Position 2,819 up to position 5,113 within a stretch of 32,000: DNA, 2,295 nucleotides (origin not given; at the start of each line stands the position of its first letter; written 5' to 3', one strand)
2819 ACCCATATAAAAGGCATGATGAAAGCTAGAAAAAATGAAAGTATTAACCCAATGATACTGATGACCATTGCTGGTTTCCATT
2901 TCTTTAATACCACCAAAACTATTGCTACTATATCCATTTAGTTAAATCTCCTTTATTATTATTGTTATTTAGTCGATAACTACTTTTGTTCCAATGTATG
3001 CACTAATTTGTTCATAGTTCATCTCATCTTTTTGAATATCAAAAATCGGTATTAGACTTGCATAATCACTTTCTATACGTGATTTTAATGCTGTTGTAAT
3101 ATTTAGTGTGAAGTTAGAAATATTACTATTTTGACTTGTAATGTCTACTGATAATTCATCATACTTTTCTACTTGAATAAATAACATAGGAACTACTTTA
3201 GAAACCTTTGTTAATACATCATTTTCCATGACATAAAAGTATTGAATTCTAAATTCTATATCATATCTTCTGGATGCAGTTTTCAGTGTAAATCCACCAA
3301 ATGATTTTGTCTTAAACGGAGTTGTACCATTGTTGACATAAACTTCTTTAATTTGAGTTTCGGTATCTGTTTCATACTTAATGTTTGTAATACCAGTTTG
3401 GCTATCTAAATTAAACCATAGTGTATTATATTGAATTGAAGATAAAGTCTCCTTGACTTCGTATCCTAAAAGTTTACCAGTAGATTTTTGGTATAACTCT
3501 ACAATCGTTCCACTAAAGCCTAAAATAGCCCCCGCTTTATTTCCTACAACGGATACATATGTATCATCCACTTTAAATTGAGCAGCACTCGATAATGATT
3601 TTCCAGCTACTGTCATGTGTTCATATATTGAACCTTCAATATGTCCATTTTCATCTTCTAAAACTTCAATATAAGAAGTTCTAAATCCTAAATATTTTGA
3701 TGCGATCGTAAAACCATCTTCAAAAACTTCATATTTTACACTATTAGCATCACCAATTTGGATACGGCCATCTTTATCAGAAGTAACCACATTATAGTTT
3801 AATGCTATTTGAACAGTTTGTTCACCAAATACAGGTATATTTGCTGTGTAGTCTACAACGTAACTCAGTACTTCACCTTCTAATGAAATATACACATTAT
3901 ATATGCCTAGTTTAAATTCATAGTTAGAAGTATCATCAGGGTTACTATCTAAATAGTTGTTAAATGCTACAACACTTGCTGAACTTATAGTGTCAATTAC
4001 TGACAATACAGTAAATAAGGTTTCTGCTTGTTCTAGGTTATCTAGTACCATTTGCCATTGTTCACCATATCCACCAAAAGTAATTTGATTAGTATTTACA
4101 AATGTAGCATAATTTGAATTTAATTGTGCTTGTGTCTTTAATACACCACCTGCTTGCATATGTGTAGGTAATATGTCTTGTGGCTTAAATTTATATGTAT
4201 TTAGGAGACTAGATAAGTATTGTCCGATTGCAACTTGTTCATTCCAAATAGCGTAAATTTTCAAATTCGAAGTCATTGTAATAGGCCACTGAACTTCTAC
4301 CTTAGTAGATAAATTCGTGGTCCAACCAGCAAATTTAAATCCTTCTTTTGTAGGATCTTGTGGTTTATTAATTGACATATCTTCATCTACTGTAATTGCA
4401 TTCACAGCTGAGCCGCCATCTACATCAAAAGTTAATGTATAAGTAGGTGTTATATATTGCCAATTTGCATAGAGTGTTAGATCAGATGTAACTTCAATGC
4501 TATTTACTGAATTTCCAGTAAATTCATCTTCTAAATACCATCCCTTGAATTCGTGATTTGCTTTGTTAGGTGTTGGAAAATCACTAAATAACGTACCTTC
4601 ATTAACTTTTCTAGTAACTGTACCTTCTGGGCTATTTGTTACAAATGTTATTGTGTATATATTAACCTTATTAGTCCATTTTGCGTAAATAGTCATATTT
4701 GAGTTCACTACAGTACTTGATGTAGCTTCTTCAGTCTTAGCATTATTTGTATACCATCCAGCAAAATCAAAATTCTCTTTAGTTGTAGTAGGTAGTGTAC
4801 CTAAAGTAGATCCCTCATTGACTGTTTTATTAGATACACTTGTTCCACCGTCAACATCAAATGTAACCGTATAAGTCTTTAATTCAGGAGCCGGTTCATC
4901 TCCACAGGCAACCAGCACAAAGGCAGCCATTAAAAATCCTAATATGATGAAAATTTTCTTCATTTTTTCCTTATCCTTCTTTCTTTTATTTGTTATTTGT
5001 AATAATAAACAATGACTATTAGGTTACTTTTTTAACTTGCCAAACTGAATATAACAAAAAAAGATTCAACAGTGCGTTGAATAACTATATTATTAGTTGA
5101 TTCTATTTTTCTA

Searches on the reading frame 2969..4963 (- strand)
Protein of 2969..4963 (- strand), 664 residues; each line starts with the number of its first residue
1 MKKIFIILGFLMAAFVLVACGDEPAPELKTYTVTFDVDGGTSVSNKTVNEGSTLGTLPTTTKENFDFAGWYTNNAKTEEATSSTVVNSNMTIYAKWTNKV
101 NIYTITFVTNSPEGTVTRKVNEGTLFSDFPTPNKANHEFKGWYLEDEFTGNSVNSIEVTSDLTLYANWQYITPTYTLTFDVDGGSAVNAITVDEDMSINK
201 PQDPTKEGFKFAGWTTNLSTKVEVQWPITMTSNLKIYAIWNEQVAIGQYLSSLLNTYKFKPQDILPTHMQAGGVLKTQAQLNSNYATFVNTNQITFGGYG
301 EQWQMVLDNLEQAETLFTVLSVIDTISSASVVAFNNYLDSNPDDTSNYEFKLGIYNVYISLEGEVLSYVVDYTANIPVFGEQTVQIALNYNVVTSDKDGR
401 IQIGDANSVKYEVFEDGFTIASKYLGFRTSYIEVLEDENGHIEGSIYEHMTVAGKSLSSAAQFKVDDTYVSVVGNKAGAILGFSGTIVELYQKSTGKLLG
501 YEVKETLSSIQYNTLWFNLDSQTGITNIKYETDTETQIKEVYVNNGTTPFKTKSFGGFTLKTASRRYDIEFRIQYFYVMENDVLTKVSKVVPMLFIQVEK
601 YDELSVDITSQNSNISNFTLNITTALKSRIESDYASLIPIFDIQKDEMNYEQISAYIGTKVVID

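Call 5: search_protein_families(library=pfam, proteins=[window:2969-4963:-])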
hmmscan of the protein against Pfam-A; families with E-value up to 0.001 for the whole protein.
window:2969-4963:- (664 aa): 2 families
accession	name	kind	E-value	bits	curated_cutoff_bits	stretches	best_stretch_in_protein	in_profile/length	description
PF09479.16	Flg_new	-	6.6e-45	151.5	27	3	31-95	1-65/65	Listeria-Bacteroides repeat domain (List_Bact_rpt)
PF18998.6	Flg_new_2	-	0.00052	20.4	23.6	0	31-98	1-71/73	Divergent InlB B-repeat domain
